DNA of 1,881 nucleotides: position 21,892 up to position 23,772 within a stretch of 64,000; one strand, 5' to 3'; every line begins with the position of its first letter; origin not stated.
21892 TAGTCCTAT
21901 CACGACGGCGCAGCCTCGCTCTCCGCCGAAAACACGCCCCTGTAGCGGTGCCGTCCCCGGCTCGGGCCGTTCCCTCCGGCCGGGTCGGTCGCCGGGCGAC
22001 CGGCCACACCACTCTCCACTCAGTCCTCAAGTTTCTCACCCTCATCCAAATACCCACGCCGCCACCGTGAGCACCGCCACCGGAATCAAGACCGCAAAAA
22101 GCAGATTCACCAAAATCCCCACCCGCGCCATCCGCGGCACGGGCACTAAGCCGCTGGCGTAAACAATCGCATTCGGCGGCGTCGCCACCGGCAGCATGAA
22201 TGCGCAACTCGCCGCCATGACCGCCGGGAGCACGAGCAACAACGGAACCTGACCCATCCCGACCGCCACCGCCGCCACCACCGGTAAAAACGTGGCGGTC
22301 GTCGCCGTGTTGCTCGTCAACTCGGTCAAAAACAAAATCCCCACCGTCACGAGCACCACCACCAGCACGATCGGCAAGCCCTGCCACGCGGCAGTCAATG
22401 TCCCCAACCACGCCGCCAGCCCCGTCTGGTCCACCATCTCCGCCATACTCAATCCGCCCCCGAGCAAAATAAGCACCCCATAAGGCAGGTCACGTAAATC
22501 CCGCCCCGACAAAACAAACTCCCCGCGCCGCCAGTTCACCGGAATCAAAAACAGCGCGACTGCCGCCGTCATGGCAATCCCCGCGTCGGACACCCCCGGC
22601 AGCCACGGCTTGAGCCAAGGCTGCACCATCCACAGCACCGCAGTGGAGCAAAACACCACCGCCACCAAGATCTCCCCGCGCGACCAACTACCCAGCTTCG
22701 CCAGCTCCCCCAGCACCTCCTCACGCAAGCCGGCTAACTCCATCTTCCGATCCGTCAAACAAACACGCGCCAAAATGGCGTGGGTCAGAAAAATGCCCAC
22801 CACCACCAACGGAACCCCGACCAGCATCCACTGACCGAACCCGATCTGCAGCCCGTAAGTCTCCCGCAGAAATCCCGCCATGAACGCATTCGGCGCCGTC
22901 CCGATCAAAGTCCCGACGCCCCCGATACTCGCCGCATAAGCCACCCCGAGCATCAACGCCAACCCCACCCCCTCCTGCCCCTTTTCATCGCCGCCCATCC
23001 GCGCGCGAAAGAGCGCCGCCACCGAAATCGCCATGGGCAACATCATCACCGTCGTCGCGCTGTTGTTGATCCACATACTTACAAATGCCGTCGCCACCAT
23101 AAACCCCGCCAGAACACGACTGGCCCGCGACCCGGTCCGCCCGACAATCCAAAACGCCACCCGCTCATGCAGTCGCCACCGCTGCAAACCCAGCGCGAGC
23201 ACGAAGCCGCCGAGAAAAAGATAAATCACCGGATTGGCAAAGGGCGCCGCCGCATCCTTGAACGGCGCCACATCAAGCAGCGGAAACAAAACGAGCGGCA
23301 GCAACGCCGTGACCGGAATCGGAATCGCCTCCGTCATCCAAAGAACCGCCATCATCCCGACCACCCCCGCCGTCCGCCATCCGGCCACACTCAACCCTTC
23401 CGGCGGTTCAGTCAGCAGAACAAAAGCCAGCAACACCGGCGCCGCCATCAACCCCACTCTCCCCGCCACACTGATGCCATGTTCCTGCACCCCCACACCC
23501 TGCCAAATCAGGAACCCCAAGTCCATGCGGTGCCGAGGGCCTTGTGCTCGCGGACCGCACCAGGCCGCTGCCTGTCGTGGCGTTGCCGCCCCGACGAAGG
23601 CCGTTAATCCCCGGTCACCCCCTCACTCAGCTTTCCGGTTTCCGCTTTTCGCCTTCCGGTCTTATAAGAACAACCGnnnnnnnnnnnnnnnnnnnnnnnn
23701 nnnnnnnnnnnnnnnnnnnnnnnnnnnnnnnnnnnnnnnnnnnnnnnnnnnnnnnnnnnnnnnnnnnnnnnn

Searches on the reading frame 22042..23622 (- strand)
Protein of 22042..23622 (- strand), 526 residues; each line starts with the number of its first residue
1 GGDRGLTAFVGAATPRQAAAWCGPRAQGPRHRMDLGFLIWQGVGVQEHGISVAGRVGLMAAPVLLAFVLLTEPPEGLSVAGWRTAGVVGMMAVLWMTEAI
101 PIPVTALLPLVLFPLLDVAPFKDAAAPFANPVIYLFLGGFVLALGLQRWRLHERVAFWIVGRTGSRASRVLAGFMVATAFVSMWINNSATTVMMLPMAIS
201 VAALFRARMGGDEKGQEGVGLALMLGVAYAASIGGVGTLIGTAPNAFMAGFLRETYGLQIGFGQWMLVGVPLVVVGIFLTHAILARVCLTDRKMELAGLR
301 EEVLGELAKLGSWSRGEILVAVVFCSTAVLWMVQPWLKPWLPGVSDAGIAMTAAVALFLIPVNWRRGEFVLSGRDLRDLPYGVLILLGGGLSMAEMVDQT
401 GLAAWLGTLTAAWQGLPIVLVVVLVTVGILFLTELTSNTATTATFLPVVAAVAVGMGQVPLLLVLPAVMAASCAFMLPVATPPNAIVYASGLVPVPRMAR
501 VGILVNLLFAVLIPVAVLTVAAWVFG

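Call 68: search_protein_families(library=pfam, proteins=[window:22042-23622:-], max_evalue=0.00001)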
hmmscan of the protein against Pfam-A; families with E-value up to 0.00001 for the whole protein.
window:22042-23622:- (526 aa): 2 families
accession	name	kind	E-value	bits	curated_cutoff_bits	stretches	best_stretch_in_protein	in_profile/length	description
PF00939.25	Na_sulph_symp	-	4.9e-64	217.5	27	1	57-517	6-462/472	Sodium:sulfate symporter transmembrane region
PF03600.22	CitMHS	-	3.6e-53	181.3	31.9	1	93-464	2-332/336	Citrate transporter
